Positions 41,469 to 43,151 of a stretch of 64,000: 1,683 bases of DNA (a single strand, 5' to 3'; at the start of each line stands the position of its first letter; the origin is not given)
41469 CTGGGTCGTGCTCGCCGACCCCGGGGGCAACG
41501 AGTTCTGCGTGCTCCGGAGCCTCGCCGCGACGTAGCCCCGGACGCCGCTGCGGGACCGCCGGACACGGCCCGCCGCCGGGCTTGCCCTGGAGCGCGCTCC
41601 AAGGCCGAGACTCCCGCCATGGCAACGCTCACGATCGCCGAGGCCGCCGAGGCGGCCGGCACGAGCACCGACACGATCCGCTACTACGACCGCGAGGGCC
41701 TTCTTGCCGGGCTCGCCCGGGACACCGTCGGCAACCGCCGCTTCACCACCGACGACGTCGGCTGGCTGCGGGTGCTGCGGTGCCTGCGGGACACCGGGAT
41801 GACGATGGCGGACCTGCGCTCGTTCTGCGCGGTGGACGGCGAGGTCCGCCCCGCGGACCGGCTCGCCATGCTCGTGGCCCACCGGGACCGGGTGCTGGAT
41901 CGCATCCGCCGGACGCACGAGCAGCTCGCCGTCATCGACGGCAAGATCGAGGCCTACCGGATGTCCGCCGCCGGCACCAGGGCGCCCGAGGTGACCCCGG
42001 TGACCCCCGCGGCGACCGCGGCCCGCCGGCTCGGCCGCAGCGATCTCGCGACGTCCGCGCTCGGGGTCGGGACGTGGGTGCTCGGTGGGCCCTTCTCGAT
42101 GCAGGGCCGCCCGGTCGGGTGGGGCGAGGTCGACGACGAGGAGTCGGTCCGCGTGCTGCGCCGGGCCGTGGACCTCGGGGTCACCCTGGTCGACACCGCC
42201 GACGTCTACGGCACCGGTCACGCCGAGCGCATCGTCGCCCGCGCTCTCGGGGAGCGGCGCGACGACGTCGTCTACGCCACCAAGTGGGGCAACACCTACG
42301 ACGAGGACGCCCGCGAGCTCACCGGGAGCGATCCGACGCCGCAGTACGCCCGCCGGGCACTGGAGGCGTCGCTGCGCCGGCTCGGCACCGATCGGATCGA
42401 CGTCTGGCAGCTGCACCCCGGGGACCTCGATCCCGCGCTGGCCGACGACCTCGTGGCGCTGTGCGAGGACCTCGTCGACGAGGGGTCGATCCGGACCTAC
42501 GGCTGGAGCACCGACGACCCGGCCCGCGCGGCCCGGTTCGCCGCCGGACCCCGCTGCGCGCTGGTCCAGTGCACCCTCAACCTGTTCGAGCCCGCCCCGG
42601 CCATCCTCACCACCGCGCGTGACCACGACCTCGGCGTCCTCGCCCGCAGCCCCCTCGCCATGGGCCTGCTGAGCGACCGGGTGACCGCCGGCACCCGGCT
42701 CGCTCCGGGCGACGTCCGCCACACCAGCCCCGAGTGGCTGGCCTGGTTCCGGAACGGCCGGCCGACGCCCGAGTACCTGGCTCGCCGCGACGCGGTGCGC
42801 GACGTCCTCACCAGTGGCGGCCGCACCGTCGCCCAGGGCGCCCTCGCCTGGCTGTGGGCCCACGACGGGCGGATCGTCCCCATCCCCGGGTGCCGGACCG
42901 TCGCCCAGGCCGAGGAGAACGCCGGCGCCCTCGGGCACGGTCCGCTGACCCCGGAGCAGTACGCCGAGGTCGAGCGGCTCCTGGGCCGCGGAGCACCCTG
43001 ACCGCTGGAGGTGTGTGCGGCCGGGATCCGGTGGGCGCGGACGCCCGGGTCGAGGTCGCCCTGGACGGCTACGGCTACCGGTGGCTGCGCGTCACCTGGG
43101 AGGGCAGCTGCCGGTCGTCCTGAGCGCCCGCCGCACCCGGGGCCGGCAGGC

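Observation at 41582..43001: MerR DNA-binding domain fused in one polypeptide to an aldo/keto reductase, behind a classic MerR promoter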

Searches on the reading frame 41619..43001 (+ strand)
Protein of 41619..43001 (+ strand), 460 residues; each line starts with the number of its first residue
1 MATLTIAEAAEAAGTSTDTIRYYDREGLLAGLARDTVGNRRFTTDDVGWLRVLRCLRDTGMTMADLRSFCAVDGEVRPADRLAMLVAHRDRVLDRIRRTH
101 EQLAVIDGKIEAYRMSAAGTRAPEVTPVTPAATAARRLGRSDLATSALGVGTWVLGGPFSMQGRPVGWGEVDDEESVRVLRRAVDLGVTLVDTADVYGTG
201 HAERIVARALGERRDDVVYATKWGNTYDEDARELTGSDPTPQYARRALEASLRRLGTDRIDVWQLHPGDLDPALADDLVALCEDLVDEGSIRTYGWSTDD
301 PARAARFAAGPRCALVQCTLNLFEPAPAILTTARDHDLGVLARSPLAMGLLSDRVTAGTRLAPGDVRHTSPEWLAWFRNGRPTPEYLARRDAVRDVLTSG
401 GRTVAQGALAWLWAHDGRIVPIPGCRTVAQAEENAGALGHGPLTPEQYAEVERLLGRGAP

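Call 4: search_protein_families(library=pfam, proteins=[window:41619-42998:+], max_evalue=0.01)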
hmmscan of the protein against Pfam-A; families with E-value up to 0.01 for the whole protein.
window:41619-42998:+ (460 aa): 4 families
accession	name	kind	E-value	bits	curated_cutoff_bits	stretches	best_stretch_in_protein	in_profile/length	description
PF00248.27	Aldo_ket_red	-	2.5e-58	197.9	24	1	148-454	2-289/291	Aldo/keto reductase family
PF13411.12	MerR_1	-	1.3e-15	57.6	21.6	1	5-68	2-64/69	MerR HTH family regulatory protein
PF00376.29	MerR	-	1.3e-09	38.2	28.2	1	5-41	1-37/38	MerR family regulatory protein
PF12728.13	HTH_17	-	0.0083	16.8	27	0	4-47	2-43/51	Helix-turn-helix domain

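Call 5: search_protein_families(library=ncbifam, proteins=[window:41619-42998:+], max_evalue=0.01)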
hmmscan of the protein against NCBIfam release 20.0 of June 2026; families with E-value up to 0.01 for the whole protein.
window:41619-42998:+ (460 aa): 19 families
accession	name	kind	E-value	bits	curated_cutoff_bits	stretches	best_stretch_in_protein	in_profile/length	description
NF049922.1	MethglyxlRedYdjG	equivalog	2.3e-26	92.6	550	1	137-437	5-304/326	NADH-dependent methylglyoxal reductase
NF007695.0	PRK10376.1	subfamily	9.4e-20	70.9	280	1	147-306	19-174/290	oxidoreductase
NF041849.1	trans_regNmlR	equivalog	2.3e-19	69.6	175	1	5-115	2-114/117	stress response transcriptional regulator NmlR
NF007388.0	PRK09912.1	subfamily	7e-14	51.5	448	1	168-453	36-330/346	L-glyceraldehyde 3-phosphate reductase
TIGR01293.1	Kv_beta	subfamily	9.2e-14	51.2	365.4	1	136-455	4-319/319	voltage-dependent potassium channel subunit beta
TIGR02051.1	MerR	equivalog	1.8e-10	41.2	150.85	1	5-101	1-97/124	mercury resistance transcriptional regulator MerR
TIGR02043.1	ZntR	equivalog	1.2e-08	35.2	167.95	1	5-72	3-70/131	Zn(2+)-responsive transcriptional regulator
NF007069.0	PRK09514.1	equivalog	3e-08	33.7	143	1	5-72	3-70/141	Zn(2+)-responsive transcriptional regulator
TIGR02047.1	CadR-PbrR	equivalog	2.1e-07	31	151.45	1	5-116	2-111/127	Cd(II)/Pb(II)-responsive transcriptional regulator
TIGR02044.1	CueR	equivalog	2.9e-07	30.6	147.4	1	5-74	2-71/127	Cu(I)-responsive transcriptional regulator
NF047375.1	HeatShock_HspR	equivalog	3.7e-07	30.1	105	1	4-77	4-77/92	heat shock protein transcriptional repressor HspR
NF010315.0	PRK13752.1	subfamily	8e-06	26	261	1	3-72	7-76/144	mercury resistance transcriptional regulator MerR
NF007912.0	PRK10625.1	equivalog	2.5e-05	23.8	415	1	137-266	5-132/346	NADP(H)-dependent aldo-keto reductase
TIGR02054.1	MerD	equivalog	0.00015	22.2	103.65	1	1-116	1-112/120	mercuric resistance transcriptional repressor MerD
TIGR01950.1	SoxR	equivalog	0.00026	20.8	116.9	1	3-71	1-68/142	redox-sensitive transcriptional activator SoxR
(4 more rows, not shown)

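Call 6: find_homologous_proteins(query=window:41619-42998:+, max_evalue=1e-10)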
Query window:41619-42998:+ (460 aa): 5212 proteins with E <= 1e-10 among 8000 candidates; the best 120 are listed.
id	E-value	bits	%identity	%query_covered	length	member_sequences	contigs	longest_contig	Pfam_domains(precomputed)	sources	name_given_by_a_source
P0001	3.5e-195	667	89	72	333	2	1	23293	PF00248.28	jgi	jgi:aryl-alcohol dehydrogenase-like predicted oxidoreductase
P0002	1.6e-188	645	87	72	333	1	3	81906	PF00248.28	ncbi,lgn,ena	ncbi:MAG: aldo/keto reductase [Kineosporiaceae bacterium]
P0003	5.2e-183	627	84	72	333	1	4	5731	PF00248.28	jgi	jgi:aryl-alcohol dehydrogenase-like predicted oxidoreductase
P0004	1.0e-167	577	79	70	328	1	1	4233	PF00248.28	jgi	jgi:aryl-alcohol dehydrogenase-like predicted oxidoreductase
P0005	7.0e-166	571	76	72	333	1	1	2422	PF00248.28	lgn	-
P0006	2.4e-165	569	75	72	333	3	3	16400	PF00248.28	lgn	-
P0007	1.9e-162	559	76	71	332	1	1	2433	PF00248.28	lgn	-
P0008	8.2e-152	524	72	70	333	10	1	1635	PF00248.28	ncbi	-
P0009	4.2e-151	522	72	71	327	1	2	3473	PF00248.28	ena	-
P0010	9.3e-146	504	71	70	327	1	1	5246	PF00248.28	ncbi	-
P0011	1.3e-145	504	71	69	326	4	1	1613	PF00248.28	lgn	-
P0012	3.1e-145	503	56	99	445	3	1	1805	PF00376.30,PF13411.13,PF00248.28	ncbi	-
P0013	3.8e-145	502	72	70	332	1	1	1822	PF00248.28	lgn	-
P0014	4.6e-144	499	69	70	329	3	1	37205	PF00248.28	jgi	-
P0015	7.2e-144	498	70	70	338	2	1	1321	PF00248.28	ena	-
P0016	3.2e-141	489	68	70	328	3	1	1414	PF00248.28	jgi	jgi:aryl-alcohol dehydrogenase-like predicted oxidoreductase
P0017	2.1e-140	487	68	70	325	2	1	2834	PF00248.28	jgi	jgi:aryl-alcohol dehydrogenase-like predicted oxidoreductase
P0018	2.9e-140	486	67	71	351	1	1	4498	PF00248.28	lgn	-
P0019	4.4e-140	486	69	70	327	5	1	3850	PF00248.28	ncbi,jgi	jgi:aryl-alcohol dehydrogenase-like predicted oxidoreductase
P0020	5.3e-140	485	68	70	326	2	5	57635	PF00248.28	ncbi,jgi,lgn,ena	-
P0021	5.9e-138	479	68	70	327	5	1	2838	PF00248.28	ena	-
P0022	4.7e-137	476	68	71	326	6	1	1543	PF00248.28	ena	-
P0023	9.5e-135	468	67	70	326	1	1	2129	PF00248.28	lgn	-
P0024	2.1e-133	464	68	70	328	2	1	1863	PF00248.28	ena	-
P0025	3.4e-133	463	65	70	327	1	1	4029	PF00248.28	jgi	jgi:aryl-alcohol dehydrogenase-like predicted oxidoreductase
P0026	1.1e-132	461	66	70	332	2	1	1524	PF00248.28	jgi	jgi:aryl-alcohol dehydrogenase-like predicted oxidoreductase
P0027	5.1e-132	459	67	70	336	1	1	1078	PF00248.28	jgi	jgi:aryl-alcohol dehydrogenase-like predicted oxidoreductase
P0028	1.2e-130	455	65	70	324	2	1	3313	PF00248.28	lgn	-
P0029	7.8e-130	452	66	70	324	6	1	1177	PF00248.28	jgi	jgi:aryl-alcohol dehydrogenase-like predicted oxidoreductase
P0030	7.9e-129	448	63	70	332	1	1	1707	PF00248.28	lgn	-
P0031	6.1e-128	446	66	67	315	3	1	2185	PF00248.28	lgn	-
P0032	8.7e-128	445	49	99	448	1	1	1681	PF00376.30,PF13411.13,PF00248.28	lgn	-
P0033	1.4e-127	444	64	70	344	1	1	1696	PF00248.28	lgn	-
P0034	4.8e-127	443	62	71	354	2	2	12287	PF00248.28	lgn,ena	-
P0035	2.7e-126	440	62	69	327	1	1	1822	PF00248.28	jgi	jgi:aryl-alcohol dehydrogenase-like predicted oxidoreductase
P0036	2.8e-126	440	63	70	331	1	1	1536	PF00248.28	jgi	jgi:aryl-alcohol dehydrogenase-like predicted oxidoreductase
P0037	4.5e-126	439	64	70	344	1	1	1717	PF00248.28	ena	-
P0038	2.6e-125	437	64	70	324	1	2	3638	PF00248.28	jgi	jgi:aryl-alcohol dehydrogenase-like predicted oxidoreductase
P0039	2.8e-125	437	63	70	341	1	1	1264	PF00248.28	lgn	-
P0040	6.2e-125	436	62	70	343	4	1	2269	PF00248.28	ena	-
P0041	1.6e-124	434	62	70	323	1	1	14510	PF00248.28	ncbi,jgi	jgi:aryl-alcohol dehydrogenase-like predicted oxidoreductase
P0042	2.4e-124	434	62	70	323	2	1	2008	PF00248.28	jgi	jgi:aryl-alcohol dehydrogenase-like predicted oxidoreductase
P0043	2.5e-124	434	62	70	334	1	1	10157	PF00248.28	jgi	jgi:aryl-alcohol dehydrogenase-like predicted oxidoreductase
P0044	4.1e-124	433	63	70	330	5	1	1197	PF00248.28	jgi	jgi:aryl-alcohol dehydrogenase-like predicted oxidoreductase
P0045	5.3e-124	433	63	70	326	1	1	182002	PF00248.28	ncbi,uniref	ncbi:aldo/keto reductase [Planosporangium sp. 12N6]|uniref:aldo/keto reductase n=1 Tax=Planosporangi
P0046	8.2e-124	432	63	69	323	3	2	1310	PF00248.28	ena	-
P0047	9.9e-124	432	62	70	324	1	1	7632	PF00248.28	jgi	jgi:aryl-alcohol dehydrogenase-like predicted oxidoreductase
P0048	1.7e-123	431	61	70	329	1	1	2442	PF00248.28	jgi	jgi:aryl-alcohol dehydrogenase-like predicted oxidoreductase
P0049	2.1e-123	431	61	69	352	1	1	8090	PF00248.28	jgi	jgi:aryl-alcohol dehydrogenase-like predicted oxidoreductase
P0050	2.6e-123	430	62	70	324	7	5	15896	PF00248.28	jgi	jgi:aryl-alcohol dehydrogenase-like predicted oxidoreductase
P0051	5.3e-123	429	61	69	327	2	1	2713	PF00248.28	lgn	-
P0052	8.2e-123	429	62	70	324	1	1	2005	PF00248.28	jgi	jgi:aryl-alcohol dehydrogenase-like predicted oxidoreductase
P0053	1.2e-122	428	62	67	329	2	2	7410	PF00248.28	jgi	jgi:aryl-alcohol dehydrogenase-like predicted oxidoreductase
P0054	5.1e-122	426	63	70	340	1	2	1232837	PF00248.28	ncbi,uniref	ncbi:aldo/keto reductase [Streptomyces sp. NPDC052036]|uniref:aldo/keto reductase n=1 Tax=unclassifi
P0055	5.5e-122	426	63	70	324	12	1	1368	PF00248.28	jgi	-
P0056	5.7e-122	426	61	70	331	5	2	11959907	PF00248.28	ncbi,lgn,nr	ncbi:aldo/keto reductase [Dactylosporangium vinaceum]|nr:aldo/keto reductase [Dactylosporangium vina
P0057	7.0e-122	426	62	70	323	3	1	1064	PF00248.28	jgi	jgi:aryl-alcohol dehydrogenase-like predicted oxidoreductase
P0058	7.1e-122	426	62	70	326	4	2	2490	PF00248.28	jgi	-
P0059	1.1e-121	425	61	70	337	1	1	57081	PF00248.28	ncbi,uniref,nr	ncbi:aldo/keto reductase [Jiangella asiatica]|uniref:Aldo/keto reductase n=1 Tax=Jiangella asiatica 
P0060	2.2e-121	424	62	70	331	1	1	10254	PF00248.28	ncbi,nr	ncbi:MAG TPA: aldo/keto reductase [Pilimelia sp.]|nr:aldo/keto reductase [Pilimelia sp.]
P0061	3.2e-121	423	60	71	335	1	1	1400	PF00248.28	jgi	-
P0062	3.5e-121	423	62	70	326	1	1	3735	PF00248.28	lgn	-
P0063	4.9e-121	423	61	71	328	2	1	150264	PF00248.28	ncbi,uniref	ncbi:aldo/keto reductase [Dactylosporangium sp. NPDC051485]|uniref:aldo/keto reductase n=1 Tax=Dacty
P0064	6.2e-121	422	59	72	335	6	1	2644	PF00248.28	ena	-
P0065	9.1e-121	422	60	70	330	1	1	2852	PF00248.28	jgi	jgi:aryl-alcohol dehydrogenase-like predicted oxidoreductase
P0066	1.1e-120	422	60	70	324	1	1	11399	PF00248.28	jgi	jgi:aryl-alcohol dehydrogenase-like predicted oxidoreductase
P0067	1.4e-120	421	60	70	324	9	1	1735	PF00248.28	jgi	jgi:aryl-alcohol dehydrogenase-like predicted oxidoreductase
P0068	1.4e-120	421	61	69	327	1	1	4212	PF00248.28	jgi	jgi:aryl-alcohol dehydrogenase-like predicted oxidoreductase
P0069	1.7e-120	421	60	70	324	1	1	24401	PF00248.28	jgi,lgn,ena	-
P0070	1.8e-120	421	62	69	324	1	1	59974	PF00248.28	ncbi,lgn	-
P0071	2.1e-120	421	62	70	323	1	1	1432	PF00248.28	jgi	jgi:aryl-alcohol dehydrogenase-like predicted oxidoreductase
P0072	2.3e-120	421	59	70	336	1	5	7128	PF00248.28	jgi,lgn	jgi:aryl-alcohol dehydrogenase-like predicted oxidoreductase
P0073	2.4e-120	421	61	70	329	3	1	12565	PF00248.28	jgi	jgi:aryl-alcohol dehydrogenase-like predicted oxidoreductase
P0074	2.9e-120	420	61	70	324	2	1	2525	PF00248.28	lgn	-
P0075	2.9e-120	420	60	70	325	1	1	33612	PF00248.28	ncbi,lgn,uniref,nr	ncbi:aldo/keto reductase [Nonomuraea aridisoli]|uniref:Aldo/keto reductase n=1 Tax=Nonomuraea aridis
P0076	3.7e-120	420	62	70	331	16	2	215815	PF00248.28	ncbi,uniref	ncbi:aldo/keto reductase [Streptomyces sp. NPDC004074]|uniref:aldo/keto reductase n=1 Tax=Streptomyc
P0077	3.9e-120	420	60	70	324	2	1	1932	PF00248.28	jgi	jgi:aryl-alcohol dehydrogenase-like predicted oxidoreductase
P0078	5.2e-120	419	61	70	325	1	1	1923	PF00248.28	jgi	jgi:aryl-alcohol dehydrogenase-like predicted oxidoreductase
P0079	6.0e-120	419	60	70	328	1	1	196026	PF00248.28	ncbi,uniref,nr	ncbi:aldo/keto reductase [Microtetraspora sp. NBRC 13810]|uniref:aldo/keto reductase n=1 Tax=Microte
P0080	6.4e-120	419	62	70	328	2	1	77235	PF00248.28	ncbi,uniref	ncbi:aldo/keto reductase [Streptomyces sp. NPDC058683]|uniref:aldo/keto reductase n=1 Tax=Streptomyc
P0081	7.4e-120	419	62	66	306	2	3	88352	PF00248.28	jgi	jgi:aryl-alcohol dehydrogenase-like predicted oxidoreductase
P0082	9.0e-120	419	59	70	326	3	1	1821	PF00248.28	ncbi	-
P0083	9.9e-120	418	61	70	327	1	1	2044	PF00248.28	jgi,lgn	jgi:aryl-alcohol dehydrogenase-like predicted oxidoreductase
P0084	1.1e-119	418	61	70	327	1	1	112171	PF00248.28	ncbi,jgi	ncbi:MAG TPA: aldo/keto reductase [Rugosimonospora sp.]|jgi:aryl-alcohol dehydrogenase-like predicte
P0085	1.3e-119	418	61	71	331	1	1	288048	PF00248.28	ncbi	ncbi:aldo/keto reductase [Streptomyces sp. NPDC002643]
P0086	1.3e-119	418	60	70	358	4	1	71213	PF00248.28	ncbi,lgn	ncbi:aldo/keto reductase [Actinopolymorpha singaporensis]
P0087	1.3e-119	418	61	70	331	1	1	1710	PF00248.28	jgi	jgi:aryl-alcohol dehydrogenase-like predicted oxidoreductase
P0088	2.9e-119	417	59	71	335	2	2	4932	PF00248.28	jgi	jgi:aryl-alcohol dehydrogenase-like predicted oxidoreductase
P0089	3.2e-119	417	59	71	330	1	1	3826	PF00248.28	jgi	jgi:aryl-alcohol dehydrogenase-like predicted oxidoreductase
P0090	3.3e-119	417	60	70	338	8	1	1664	PF00248.28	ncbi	-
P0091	3.4e-119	417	60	70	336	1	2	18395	PF00248.28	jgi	jgi:aryl-alcohol dehydrogenase-like predicted oxidoreductase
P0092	3.9e-119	417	60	70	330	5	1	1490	PF00248.28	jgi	-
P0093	4.8e-119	416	60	69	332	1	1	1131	PF00248.28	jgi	-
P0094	4.8e-119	416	62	70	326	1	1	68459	PF00248.28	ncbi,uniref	ncbi:aldo/keto reductase [Streptomyces flaveolus]|uniref:aldo/keto reductase n=1 Tax=Streptomyces fl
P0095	5.2e-119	416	58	71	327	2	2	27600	PF00248.28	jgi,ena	-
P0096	5.7e-119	416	62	70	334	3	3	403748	PF00248.28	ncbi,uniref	ncbi:aldo/keto reductase [Streptomyces labedae]|uniref:Aldo/keto reductase n=1 Tax=Streptomyces labe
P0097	5.9e-119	416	60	70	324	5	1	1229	PF00248.28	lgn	-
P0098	7.1e-119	416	59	71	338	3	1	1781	PF00248.28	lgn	-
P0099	7.6e-119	416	61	70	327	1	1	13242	PF00248.28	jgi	jgi:aryl-alcohol dehydrogenase-like predicted oxidoreductase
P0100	8.8e-119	415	61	71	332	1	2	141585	PF00248.28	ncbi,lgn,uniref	ncbi:aldo/keto reductase [Streptomyces sp. NPDC001795]|uniref:aldo/keto reductase n=1 Tax=unclassifi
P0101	1.2e-118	415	62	70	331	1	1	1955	PF00248.28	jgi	jgi:aryl-alcohol dehydrogenase-like predicted oxidoreductase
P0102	1.2e-118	415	60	70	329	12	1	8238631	PF00248.28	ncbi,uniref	ncbi:aldo/keto reductase [Plantactinospora sp. WMMB782]|uniref:aldo/keto reductase n=1 Tax=Plantacti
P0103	1.4e-118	415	60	70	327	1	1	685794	PF00248.28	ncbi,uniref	ncbi:aldo/keto reductase [Dactylosporangium sp. NPDC048998]|uniref:aldo/keto reductase n=1 Tax=Dacty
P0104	1.4e-118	415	61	72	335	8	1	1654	PF00248.28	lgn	-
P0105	1.6e-118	414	62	69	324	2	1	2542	PF00248.28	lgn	-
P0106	2.0e-118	414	60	70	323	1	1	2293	PF00248.28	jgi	jgi:aryl-alcohol dehydrogenase-like predicted oxidoreductase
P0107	2.6e-118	414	62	70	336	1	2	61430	PF00248.28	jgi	jgi:aryl-alcohol dehydrogenase-like predicted oxidoreductase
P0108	2.6e-118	414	59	70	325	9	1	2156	PF00248.28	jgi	jgi:aryl-alcohol dehydrogenase-like predicted oxidoreductase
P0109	2.7e-118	414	60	71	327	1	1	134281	PF00248.28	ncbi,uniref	ncbi:aldo/keto reductase [Dactylosporangium sp. NPDC000521]|uniref:aldo/keto reductase n=1 Tax=Dacty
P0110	2.8e-118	414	60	70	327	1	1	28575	PF00248.28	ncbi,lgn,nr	ncbi:MAG TPA: aldo/keto reductase [Pseudonocardiaceae bacterium]|nr:aldo/keto reductase [Pseudonocar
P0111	2.8e-118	414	59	71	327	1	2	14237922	PF00248.28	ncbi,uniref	ncbi:aldo/keto reductase [Dactylosporangium cerinum]|uniref:Aldo/keto reductase n=1 Tax=Dactylospora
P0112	2.8e-118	414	59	71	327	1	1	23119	PF00248.28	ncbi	-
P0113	2.8e-118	414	60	70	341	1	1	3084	PF00248.28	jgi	jgi:aryl-alcohol dehydrogenase-like predicted oxidoreductase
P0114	3.3e-118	413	59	71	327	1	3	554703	PF00248.28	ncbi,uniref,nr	ncbi:aldo/keto reductase [Dactylosporangium siamense]|uniref:Aldo/keto reductase n=1 Tax=Dactylospor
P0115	3.4e-118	413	62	70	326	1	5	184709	PF00248.28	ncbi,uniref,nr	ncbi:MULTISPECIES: aldo/keto reductase [Streptomyces]|uniref:Aldo/keto reductase n=1 Tax=Streptomyce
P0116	3.5e-118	413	62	70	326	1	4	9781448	PF00248.28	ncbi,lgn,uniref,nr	ncbi:aldo/keto reductase [Streptomyces sp. MC1]|uniref:aldo/keto reductase n=1 Tax=Streptomyces TaxI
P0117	3.8e-118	413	61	70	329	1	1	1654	PF00248.28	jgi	jgi:aryl-alcohol dehydrogenase-like predicted oxidoreductase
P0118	4.0e-118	413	60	70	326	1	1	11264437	PF00248.28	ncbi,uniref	ncbi:aldo/keto reductase [Dactylosporangium sp. CS-047395]|uniref:aldo/keto reductase n=1 Tax=Dactyl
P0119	4.0e-118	413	60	70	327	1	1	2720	PF00248.28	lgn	-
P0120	4.1e-118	413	60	70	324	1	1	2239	PF00248.28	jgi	jgi:aryl-alcohol dehydrogenase-like predicted oxidoreductase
